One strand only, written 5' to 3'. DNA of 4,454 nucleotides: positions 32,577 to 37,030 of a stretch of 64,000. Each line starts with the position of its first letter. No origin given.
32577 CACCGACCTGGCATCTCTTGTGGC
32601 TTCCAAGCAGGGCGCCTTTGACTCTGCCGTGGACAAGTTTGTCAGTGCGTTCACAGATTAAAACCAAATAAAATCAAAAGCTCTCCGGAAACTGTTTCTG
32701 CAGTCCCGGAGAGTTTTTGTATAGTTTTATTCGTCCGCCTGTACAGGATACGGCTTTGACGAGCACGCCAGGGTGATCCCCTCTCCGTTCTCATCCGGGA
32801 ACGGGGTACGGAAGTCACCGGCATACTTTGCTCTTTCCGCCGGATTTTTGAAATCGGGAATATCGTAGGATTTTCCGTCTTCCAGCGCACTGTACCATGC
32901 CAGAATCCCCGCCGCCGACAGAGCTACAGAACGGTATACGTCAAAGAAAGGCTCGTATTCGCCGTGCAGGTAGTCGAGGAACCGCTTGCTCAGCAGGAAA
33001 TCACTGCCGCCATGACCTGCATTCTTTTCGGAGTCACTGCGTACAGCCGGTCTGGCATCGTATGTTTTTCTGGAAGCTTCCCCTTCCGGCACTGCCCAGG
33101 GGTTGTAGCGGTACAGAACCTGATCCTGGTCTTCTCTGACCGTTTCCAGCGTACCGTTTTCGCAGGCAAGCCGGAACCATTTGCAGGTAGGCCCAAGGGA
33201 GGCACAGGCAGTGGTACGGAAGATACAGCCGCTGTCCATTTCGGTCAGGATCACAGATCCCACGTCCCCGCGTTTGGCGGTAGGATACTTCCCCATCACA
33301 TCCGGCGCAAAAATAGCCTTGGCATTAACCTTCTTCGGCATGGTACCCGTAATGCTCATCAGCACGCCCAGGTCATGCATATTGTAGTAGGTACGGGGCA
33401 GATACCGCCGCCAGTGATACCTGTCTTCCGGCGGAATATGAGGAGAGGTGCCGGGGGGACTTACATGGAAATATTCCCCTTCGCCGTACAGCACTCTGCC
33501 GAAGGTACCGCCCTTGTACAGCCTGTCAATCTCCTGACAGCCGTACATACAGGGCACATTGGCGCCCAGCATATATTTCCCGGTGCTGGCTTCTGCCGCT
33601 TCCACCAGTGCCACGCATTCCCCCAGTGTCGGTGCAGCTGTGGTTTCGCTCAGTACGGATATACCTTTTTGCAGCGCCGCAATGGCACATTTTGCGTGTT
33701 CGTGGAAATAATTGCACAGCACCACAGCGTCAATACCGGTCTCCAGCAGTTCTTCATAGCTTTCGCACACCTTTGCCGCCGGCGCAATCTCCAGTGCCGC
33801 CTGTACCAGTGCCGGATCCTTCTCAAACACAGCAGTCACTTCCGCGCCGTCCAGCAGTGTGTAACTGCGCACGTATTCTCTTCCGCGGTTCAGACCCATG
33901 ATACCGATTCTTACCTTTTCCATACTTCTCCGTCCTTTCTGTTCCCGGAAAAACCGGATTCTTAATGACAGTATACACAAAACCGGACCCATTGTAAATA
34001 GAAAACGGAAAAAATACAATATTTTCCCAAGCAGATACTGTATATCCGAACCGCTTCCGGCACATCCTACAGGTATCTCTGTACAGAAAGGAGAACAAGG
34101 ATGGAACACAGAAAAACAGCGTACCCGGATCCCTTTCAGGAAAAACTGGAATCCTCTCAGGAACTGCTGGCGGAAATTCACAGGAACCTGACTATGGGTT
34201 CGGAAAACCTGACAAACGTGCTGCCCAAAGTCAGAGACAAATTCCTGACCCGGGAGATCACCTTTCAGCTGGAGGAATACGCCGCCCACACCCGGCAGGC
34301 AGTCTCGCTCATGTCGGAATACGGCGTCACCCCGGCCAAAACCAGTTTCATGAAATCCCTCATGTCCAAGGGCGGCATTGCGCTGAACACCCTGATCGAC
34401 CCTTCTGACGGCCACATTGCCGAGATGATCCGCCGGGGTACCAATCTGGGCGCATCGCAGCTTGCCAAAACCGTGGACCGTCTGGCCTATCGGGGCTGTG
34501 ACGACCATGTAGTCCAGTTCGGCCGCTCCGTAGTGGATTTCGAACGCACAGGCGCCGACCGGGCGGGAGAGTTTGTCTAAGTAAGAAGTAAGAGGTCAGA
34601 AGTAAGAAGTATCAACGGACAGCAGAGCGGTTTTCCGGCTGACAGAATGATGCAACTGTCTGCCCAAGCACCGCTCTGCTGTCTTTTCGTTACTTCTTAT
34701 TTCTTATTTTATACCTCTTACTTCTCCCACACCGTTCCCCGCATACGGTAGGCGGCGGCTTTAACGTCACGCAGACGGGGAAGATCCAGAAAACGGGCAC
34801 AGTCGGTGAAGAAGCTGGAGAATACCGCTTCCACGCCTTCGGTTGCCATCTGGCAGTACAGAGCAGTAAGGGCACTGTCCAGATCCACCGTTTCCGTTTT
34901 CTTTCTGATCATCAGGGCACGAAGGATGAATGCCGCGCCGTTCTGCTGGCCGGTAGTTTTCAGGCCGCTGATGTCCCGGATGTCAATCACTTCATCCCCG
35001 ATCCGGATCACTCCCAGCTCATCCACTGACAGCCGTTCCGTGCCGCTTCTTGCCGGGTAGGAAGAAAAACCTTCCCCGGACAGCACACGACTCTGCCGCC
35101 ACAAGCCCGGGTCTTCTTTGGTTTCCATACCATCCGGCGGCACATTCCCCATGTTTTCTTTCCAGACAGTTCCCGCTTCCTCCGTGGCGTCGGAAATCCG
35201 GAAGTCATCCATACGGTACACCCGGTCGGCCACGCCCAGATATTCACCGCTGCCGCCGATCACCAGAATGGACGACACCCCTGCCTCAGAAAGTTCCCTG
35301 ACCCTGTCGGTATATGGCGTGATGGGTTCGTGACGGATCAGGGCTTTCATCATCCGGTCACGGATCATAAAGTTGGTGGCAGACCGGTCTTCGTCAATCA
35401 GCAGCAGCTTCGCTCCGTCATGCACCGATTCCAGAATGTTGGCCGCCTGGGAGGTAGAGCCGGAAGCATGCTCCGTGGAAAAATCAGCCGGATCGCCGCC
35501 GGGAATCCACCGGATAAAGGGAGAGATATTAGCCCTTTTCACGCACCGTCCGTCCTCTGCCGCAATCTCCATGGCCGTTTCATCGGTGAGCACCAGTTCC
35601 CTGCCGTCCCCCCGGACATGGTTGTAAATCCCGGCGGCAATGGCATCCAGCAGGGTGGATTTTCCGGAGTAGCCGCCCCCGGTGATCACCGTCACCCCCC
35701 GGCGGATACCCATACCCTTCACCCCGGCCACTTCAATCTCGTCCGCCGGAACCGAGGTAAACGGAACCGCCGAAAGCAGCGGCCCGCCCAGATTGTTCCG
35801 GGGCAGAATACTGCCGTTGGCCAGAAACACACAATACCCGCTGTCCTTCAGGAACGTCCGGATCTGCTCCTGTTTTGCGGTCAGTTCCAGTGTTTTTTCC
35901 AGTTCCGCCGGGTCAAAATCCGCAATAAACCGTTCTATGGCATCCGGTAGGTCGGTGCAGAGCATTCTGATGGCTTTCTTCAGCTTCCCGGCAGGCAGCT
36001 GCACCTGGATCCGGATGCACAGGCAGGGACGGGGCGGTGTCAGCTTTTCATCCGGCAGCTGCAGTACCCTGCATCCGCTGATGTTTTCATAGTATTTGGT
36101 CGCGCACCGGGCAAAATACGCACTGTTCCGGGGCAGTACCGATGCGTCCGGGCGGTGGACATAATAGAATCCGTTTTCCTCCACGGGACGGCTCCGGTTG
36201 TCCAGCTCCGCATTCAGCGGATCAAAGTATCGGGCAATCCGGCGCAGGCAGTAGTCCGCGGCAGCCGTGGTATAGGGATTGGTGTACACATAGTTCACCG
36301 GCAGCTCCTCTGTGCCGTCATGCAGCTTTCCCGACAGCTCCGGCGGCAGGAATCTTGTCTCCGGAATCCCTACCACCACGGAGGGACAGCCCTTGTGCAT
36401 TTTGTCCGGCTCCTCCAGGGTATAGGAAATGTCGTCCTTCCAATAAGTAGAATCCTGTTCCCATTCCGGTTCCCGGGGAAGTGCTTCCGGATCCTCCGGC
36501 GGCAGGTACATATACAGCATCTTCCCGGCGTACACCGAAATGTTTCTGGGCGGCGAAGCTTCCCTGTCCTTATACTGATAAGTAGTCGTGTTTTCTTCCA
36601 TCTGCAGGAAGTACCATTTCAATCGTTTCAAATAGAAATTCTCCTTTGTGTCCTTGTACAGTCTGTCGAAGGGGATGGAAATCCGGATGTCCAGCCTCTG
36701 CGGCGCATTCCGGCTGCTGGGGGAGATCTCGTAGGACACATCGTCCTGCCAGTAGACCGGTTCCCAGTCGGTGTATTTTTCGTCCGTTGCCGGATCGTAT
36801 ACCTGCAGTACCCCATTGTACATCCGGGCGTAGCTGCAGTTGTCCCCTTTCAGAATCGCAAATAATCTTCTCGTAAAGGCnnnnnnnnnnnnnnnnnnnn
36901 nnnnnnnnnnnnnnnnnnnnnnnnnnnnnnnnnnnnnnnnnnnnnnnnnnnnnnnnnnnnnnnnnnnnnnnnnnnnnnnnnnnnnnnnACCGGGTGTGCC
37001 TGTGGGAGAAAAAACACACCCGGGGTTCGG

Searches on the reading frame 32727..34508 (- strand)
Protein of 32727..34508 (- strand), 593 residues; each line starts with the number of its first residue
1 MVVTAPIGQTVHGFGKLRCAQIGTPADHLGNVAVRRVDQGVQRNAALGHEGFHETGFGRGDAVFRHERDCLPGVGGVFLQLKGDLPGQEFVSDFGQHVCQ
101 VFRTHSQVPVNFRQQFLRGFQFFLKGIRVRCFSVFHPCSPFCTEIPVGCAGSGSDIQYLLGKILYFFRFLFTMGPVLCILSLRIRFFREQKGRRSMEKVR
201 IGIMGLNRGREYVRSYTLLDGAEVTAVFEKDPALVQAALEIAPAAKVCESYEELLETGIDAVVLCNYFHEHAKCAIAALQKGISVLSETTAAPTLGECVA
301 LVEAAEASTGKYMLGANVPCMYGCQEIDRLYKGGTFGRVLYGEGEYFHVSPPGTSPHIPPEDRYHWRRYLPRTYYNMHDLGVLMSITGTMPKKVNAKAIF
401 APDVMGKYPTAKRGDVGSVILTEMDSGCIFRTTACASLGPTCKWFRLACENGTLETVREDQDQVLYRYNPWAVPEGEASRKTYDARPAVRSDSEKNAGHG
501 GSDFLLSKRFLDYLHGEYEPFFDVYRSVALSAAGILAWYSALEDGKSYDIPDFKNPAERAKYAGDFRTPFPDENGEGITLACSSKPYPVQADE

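Call 6: search_protein_families(library=pfam, proteins=[window:32727-34508:-])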
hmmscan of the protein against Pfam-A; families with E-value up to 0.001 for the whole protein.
window:32727-34508:- (593 aa): 1 family
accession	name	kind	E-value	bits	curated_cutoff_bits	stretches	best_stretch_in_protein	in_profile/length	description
PF01408.29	GFO_IDH_MocA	-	1.5e-11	45.5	24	1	199-314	1-118/120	Oxidoreductase family, NAD-binding Rossmann fold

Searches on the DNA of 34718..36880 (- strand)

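Call 60: search_rna_families(sources=[L001, L002, L003, L004, L005, L092, L093, L094, L095, L096, L097, L098, L099, L100, L101, L102, L103], threshold=gathering)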
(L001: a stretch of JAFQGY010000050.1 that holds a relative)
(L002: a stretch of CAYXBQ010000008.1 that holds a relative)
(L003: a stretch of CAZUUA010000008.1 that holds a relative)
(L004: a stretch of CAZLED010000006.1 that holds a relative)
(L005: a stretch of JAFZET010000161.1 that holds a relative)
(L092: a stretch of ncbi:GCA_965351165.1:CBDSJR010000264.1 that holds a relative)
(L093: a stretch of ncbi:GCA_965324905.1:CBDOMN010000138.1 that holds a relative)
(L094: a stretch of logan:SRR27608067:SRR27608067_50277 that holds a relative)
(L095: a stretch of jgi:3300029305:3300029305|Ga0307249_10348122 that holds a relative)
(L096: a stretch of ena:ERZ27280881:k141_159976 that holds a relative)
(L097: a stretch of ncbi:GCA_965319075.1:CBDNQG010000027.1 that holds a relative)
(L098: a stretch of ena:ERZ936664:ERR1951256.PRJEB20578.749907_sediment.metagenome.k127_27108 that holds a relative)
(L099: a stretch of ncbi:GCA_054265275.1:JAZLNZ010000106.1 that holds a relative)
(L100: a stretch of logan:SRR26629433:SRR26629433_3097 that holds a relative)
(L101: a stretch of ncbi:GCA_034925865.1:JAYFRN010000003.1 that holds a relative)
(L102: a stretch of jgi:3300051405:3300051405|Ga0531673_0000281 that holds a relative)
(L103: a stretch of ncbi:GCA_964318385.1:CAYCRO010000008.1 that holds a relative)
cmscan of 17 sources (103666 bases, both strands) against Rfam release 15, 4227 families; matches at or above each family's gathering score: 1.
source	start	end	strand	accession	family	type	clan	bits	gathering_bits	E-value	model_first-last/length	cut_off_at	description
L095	884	965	-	RF00005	tRNA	Gene; tRNA;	CL00001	45.5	29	2.7e-06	1-71/71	no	tRNA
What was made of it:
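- On Riboswitches, T-boxes and other curated cis-regulatory RNAs (Rfam 15): There is no gathering-score hit in the leaders of 17 relatives (call 60).
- Tried and rejected: Nothing in the relatives' leaders (call 60).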
